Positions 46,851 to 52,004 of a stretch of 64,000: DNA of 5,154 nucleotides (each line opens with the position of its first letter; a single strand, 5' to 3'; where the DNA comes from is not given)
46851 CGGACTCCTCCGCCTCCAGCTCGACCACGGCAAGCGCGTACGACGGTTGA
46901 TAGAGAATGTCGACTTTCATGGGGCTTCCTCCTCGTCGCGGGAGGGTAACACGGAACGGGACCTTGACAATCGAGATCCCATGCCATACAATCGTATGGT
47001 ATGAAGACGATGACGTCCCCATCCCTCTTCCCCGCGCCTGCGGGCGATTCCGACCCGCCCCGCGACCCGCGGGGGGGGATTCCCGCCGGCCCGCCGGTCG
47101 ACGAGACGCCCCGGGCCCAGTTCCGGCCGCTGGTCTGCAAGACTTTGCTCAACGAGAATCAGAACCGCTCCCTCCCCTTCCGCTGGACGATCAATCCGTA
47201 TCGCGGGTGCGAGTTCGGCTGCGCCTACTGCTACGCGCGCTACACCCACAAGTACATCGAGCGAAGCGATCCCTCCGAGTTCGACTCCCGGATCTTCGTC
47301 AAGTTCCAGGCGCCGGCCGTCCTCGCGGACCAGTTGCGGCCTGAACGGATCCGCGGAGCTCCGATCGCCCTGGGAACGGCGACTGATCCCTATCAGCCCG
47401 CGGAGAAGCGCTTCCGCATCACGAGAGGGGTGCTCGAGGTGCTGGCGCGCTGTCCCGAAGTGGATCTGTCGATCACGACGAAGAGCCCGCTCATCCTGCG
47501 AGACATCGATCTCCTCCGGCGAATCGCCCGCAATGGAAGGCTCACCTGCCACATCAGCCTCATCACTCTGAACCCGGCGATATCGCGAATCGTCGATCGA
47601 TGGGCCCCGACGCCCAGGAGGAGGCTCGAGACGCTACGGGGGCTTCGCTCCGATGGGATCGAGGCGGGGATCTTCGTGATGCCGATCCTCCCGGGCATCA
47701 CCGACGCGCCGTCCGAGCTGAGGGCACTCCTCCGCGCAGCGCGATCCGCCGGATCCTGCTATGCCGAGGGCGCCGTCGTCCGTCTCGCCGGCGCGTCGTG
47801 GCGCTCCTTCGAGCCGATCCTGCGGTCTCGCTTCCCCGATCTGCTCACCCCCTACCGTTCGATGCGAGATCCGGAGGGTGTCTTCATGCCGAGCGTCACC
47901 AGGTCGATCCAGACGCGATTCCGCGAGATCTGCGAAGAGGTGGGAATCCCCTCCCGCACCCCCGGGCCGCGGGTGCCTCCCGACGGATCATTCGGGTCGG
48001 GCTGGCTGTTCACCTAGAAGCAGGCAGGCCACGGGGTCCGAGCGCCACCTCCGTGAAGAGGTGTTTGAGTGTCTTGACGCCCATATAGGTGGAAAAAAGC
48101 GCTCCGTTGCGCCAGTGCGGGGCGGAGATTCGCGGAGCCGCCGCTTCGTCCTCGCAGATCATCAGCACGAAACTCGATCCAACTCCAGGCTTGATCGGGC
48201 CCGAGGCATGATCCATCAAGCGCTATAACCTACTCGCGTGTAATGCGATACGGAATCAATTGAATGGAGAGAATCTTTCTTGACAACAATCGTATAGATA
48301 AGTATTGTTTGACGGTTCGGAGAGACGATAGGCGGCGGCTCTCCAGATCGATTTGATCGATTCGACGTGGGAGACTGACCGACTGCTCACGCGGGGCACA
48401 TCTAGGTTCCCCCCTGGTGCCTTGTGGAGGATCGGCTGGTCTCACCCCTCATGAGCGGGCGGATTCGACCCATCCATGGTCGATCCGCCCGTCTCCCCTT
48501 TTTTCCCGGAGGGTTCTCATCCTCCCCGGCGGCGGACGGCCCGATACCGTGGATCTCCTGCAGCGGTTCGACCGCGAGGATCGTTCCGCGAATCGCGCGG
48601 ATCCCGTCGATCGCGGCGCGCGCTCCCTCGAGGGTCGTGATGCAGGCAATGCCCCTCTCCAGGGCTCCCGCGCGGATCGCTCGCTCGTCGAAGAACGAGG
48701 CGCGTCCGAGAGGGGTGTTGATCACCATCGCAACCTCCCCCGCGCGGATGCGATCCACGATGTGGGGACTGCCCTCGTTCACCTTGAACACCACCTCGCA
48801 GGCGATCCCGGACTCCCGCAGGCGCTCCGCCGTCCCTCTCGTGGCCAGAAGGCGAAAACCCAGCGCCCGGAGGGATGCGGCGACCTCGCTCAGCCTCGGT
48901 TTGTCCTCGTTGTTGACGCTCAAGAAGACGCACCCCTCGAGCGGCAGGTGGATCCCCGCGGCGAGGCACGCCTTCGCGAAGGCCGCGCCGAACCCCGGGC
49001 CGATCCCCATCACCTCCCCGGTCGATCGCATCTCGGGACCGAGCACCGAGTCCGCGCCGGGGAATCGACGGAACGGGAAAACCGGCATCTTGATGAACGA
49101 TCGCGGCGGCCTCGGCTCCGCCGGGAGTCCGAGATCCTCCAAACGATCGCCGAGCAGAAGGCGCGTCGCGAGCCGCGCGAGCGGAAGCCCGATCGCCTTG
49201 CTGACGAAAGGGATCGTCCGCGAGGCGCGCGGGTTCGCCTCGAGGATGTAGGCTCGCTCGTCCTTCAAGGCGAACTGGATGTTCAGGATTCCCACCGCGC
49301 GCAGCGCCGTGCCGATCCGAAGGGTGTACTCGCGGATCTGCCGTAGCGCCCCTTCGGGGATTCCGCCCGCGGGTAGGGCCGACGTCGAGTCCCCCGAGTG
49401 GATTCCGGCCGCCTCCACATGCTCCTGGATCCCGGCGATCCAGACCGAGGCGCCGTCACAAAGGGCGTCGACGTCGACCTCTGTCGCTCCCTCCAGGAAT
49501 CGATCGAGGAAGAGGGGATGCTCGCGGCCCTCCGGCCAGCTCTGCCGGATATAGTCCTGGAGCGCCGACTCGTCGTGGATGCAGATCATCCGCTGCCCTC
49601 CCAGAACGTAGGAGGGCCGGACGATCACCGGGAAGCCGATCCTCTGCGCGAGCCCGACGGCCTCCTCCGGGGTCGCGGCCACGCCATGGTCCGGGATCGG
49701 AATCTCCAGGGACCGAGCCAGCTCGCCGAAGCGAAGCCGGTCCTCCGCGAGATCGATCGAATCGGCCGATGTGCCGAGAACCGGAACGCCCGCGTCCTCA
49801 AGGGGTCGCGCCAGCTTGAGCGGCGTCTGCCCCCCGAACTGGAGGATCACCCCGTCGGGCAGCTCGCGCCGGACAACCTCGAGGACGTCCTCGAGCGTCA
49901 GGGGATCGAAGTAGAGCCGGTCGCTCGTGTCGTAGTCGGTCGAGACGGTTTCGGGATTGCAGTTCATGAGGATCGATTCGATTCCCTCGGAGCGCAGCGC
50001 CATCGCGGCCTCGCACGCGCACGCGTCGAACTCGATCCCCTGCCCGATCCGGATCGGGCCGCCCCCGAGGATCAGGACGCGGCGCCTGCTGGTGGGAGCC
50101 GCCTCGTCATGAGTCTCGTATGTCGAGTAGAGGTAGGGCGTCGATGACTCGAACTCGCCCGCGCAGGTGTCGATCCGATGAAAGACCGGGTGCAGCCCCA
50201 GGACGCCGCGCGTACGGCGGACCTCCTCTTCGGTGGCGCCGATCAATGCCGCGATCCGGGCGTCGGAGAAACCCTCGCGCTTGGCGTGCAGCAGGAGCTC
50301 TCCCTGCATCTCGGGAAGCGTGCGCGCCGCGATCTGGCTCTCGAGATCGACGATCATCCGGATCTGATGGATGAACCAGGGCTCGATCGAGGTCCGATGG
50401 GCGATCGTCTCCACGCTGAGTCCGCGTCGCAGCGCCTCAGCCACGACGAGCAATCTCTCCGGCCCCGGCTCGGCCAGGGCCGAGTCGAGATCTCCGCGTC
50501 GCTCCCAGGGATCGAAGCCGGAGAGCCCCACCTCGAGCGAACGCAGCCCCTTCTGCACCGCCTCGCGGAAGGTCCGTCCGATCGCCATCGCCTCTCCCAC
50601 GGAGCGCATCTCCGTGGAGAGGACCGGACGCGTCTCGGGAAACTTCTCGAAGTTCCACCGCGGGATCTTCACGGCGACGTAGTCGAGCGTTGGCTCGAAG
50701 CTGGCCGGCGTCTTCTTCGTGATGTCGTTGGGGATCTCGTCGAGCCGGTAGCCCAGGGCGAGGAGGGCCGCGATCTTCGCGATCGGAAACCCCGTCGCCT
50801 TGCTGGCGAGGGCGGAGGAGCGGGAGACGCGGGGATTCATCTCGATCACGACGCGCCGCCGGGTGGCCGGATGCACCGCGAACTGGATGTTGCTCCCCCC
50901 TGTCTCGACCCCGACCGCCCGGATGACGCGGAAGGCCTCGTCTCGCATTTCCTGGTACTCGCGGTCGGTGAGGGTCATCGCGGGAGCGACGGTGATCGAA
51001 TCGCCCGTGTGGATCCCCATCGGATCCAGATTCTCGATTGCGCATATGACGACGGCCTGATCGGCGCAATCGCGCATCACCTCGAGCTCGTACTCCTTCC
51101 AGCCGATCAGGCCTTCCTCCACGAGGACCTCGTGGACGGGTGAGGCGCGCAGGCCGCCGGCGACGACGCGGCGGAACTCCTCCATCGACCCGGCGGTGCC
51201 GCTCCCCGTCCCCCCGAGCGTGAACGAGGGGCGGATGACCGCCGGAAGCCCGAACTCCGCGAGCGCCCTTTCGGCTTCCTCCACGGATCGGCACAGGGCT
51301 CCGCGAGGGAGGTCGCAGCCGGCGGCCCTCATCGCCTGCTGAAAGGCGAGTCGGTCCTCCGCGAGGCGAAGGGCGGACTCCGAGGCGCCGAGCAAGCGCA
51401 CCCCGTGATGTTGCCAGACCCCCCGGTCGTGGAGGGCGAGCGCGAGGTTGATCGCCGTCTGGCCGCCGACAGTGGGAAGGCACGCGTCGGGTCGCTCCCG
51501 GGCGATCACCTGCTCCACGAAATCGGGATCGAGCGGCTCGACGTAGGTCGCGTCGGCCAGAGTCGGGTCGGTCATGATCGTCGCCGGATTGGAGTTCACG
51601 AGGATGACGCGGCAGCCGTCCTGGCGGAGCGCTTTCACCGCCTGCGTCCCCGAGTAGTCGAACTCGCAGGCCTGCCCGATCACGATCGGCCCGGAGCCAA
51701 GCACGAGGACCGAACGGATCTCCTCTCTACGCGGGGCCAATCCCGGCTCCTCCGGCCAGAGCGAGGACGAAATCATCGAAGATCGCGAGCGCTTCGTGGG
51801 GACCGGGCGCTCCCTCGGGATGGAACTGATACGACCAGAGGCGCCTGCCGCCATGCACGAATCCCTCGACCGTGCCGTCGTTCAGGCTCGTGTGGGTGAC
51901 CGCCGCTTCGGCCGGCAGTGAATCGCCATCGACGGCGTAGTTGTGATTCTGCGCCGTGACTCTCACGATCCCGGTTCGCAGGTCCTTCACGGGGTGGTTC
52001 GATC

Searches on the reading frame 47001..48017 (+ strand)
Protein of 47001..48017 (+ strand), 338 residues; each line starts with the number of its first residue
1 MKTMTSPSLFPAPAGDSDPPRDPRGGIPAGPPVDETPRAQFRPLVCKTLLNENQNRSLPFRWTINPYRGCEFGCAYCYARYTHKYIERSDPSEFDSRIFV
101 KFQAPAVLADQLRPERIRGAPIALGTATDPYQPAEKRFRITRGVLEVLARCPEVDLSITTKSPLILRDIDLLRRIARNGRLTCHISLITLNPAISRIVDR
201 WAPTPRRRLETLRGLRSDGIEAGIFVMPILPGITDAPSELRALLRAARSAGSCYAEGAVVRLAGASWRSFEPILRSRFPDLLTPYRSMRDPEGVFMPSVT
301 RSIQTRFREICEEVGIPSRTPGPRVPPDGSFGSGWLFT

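Call 35: search_protein_families(library=pfam, proteins=[window:47001-48017:+], max_evalue=0.00001)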
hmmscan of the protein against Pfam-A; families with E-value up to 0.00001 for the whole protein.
window:47001-48017:+ (338 aa): 1 family
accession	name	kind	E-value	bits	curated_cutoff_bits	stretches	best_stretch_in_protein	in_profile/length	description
PF04055.27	Radical_SAM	-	2.1e-14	54.4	29.5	1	64-237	1-158/166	Radical SAM superfamily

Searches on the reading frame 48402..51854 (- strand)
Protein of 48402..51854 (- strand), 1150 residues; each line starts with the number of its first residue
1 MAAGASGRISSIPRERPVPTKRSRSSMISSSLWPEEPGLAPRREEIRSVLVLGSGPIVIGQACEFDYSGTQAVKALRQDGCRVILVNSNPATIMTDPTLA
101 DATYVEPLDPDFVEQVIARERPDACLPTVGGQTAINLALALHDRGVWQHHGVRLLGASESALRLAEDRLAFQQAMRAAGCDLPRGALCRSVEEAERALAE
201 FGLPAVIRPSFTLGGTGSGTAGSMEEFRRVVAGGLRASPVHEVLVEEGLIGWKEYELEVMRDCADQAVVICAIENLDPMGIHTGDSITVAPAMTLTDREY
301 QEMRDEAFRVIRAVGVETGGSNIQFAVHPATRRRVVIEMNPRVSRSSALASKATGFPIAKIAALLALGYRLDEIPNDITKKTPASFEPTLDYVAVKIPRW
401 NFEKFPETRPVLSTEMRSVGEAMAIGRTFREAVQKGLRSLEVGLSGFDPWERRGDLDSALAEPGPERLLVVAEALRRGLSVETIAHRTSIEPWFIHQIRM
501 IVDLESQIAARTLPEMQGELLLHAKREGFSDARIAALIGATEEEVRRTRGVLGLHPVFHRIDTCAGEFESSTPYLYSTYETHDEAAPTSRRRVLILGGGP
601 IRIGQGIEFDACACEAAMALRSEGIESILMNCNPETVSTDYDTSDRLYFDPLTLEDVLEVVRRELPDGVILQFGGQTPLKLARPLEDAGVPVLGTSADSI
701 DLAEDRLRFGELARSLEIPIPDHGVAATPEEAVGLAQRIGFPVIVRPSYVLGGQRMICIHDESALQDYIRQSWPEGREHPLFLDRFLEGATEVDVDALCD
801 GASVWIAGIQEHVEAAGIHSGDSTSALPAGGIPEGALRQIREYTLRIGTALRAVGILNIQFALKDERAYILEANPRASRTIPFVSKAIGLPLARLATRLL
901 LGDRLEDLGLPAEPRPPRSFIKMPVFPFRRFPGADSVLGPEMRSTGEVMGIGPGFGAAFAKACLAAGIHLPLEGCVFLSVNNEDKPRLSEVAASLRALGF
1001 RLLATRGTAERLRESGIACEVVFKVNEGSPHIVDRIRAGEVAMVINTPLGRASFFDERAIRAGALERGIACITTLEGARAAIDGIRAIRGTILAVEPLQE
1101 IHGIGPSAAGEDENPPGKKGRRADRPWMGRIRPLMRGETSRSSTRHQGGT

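Call 35: search_protein_families(library=pfam, proteins=[window:48402-51854:-], max_evalue=0.00001)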
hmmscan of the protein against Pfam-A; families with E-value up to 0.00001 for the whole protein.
window:48402-51854:- (1150 aa): 6 families
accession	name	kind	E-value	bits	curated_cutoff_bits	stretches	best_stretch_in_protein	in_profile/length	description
PF25596.1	CPSase_L_D1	-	3.4e-93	308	27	2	590-701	2-117/118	Carbamoyl phosphate synthase preATP-grasp domain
PF02786.22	CPSase_L_D2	-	1.1e-90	303.2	19.8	2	167-373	1-210/211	Carbamoyl-phosphate synthase L chain, ATP binding domain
PF02787.25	CPSase_L_D3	-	1.2e-25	89.7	26.6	1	459-537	2-79/80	Carbamoyl-phosphate synthetase large chain, oligomerisation domain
PF02142.27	MGS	-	5.2e-19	68.6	24.1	1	988-1073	2-94/94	MGS-like domain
PF15632.11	ATPgrasp_Ter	-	2.6e-07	30.9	29.1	0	841-903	50-111/131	ATP-grasp in the biosynthetic pathway with Ter operon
PF02222.28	ATP-grasp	-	3.9e-07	30.3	27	0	713-877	3-163/179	ATP-grasp domain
